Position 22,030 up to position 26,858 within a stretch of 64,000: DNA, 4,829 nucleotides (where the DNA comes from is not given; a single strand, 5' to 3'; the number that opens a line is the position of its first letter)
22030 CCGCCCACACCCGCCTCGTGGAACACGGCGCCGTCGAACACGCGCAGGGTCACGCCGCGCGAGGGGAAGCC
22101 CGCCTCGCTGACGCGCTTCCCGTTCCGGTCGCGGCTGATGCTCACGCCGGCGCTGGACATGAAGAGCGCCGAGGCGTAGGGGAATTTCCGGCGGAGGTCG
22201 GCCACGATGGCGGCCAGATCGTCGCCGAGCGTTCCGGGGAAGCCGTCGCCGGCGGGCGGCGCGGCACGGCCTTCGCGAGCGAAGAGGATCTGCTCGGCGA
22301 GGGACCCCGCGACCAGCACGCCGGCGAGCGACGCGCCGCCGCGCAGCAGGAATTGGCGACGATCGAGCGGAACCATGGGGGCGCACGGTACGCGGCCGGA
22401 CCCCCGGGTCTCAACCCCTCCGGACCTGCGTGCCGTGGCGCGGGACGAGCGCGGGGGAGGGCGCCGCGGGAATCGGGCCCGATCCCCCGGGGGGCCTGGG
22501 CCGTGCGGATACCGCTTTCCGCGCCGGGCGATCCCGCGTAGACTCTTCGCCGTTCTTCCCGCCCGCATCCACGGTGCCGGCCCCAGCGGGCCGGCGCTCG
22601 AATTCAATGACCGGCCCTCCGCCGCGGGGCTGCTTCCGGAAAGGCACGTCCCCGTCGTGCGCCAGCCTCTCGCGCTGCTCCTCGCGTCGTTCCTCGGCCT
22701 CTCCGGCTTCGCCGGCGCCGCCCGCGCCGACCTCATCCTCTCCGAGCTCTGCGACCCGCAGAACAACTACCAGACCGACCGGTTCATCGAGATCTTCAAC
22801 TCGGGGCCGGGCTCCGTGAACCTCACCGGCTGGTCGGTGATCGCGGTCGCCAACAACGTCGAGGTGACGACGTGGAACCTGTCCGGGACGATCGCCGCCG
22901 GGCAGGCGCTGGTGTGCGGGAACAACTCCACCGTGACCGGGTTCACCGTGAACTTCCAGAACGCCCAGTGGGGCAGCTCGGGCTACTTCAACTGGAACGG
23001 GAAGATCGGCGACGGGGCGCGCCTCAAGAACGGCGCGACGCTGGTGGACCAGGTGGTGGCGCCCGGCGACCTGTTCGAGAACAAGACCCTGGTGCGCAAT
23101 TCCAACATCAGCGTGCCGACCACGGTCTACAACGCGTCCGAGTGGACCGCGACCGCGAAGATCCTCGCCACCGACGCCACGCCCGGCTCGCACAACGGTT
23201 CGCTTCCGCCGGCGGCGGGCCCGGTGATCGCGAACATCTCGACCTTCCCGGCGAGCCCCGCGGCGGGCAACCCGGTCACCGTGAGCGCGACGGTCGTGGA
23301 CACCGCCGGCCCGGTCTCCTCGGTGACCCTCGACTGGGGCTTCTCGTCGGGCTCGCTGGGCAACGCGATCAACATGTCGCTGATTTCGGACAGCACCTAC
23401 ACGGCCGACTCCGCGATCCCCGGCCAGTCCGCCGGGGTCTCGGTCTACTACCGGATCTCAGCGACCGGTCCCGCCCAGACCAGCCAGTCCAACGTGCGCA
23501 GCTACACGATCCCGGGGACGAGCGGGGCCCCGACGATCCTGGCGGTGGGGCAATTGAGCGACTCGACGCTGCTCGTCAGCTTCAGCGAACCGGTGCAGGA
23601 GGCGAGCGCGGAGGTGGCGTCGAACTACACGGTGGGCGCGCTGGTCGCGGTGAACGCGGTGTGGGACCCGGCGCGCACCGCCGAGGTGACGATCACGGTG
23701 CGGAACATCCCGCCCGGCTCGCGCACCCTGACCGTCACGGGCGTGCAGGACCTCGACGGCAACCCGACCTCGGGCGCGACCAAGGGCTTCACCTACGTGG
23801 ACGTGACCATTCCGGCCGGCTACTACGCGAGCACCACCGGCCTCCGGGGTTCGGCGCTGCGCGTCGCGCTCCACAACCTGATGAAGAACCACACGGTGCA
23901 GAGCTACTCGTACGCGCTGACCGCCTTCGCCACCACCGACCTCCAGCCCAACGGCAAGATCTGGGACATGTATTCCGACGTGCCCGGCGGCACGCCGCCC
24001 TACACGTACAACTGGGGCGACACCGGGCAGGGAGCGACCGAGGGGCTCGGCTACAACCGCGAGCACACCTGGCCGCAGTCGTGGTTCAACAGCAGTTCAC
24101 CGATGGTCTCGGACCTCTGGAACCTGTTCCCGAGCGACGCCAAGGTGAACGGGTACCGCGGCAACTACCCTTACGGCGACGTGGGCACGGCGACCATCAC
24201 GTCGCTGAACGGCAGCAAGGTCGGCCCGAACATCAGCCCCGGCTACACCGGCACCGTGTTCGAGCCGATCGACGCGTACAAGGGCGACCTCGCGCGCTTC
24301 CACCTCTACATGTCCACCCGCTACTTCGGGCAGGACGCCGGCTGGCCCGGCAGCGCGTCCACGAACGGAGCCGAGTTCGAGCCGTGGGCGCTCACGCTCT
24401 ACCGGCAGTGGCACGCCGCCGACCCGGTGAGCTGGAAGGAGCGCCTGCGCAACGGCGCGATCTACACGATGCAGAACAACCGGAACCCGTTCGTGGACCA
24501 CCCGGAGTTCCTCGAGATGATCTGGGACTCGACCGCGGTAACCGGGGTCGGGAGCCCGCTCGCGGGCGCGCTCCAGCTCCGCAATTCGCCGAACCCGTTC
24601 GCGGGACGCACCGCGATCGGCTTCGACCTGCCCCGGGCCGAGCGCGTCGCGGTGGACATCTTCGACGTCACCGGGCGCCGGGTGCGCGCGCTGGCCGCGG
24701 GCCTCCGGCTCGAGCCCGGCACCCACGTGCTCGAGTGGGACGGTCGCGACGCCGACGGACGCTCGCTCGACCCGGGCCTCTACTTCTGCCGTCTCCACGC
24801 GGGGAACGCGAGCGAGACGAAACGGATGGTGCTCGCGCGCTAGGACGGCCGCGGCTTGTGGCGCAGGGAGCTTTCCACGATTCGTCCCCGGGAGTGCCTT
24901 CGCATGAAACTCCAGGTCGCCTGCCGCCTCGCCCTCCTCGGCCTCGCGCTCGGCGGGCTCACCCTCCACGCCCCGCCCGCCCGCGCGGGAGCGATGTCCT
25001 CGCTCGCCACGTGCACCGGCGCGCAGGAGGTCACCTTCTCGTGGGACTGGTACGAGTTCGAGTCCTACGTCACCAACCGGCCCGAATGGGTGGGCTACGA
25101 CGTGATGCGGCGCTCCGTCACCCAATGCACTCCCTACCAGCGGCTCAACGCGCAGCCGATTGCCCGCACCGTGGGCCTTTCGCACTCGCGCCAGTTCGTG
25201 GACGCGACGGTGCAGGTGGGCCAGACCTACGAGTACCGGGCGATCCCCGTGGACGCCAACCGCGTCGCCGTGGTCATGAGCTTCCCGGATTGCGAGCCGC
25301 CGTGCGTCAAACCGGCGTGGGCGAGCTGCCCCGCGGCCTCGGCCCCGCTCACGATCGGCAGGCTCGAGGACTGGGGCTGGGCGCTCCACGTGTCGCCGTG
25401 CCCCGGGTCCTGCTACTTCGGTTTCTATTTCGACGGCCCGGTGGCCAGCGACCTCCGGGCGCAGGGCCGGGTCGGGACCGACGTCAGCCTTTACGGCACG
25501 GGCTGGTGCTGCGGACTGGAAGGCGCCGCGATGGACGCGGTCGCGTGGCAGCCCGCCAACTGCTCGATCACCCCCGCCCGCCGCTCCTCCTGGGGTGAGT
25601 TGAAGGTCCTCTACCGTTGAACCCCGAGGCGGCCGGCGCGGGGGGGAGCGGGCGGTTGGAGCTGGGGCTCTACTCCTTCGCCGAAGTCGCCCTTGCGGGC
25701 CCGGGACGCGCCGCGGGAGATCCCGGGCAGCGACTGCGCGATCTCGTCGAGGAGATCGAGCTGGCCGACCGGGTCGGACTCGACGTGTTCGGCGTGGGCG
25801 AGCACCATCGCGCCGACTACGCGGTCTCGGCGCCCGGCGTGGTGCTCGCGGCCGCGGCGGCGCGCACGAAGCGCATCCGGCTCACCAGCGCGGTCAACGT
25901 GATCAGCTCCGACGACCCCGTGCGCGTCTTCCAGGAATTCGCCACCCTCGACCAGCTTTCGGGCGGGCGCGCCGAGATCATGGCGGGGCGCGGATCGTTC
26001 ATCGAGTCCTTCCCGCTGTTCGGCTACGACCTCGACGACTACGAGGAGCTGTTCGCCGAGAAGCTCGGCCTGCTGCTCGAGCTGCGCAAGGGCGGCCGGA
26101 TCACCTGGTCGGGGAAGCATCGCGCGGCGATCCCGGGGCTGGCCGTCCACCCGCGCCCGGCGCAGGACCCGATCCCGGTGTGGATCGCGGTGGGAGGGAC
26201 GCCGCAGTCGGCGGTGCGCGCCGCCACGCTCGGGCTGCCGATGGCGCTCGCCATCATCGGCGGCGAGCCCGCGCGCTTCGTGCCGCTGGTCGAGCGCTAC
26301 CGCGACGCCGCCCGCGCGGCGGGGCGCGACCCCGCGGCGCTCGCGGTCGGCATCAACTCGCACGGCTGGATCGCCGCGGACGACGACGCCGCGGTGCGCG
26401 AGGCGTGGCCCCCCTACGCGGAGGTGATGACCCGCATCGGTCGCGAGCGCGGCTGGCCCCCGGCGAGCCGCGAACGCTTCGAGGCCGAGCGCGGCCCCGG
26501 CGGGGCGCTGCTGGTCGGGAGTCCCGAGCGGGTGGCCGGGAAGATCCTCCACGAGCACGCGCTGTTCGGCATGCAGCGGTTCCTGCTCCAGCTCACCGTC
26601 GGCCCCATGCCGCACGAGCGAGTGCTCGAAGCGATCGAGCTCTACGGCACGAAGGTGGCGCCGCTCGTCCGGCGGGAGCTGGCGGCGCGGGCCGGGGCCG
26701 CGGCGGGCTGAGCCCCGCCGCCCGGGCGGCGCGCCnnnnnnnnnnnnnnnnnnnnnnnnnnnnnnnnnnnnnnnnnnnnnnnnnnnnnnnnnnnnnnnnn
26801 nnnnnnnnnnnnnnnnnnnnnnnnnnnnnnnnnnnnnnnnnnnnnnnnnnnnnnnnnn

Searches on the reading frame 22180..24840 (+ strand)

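Call 65: search_protein_families(library=pfam, proteins=[window:22180-24840:+], max_evalue=0.0001)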
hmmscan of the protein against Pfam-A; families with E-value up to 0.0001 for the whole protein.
window:22180-24840:+ (887 aa): 3 families
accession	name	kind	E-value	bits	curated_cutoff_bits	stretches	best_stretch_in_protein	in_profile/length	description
PF04231.19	Endonuclease_1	-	3e-64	217.4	25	1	557-776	2-235/235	Endonuclease I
PF00932.25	LTD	-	2.9e-12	47.4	34.3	1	180-293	3-106/109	Lamin Tail Domain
PF13860.13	FlgD_ig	-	9.6e-11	42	27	1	809-876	8-77/79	FlgD Ig-like domain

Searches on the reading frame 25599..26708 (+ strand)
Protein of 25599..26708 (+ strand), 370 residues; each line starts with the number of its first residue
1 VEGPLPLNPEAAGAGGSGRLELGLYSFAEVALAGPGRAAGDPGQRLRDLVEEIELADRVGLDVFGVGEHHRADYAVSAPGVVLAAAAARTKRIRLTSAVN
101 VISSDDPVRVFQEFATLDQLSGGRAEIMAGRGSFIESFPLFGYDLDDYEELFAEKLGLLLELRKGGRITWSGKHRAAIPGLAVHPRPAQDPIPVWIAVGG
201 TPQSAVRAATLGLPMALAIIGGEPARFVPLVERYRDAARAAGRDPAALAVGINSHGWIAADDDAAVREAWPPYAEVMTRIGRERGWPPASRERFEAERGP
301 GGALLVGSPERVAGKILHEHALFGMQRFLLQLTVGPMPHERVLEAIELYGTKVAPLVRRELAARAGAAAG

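Call 65: search_protein_families(library=pfam, proteins=[window:25599-26708:+], max_evalue=0.0001)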
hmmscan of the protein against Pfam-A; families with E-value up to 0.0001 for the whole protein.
window:25599-26708:+ (370 aa): 1 family
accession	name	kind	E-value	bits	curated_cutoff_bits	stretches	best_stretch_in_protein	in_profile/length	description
PF00296.26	Bac_luciferase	-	1.1e-56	193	27.9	1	38-321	13-309/314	Luciferase-like monooxygenase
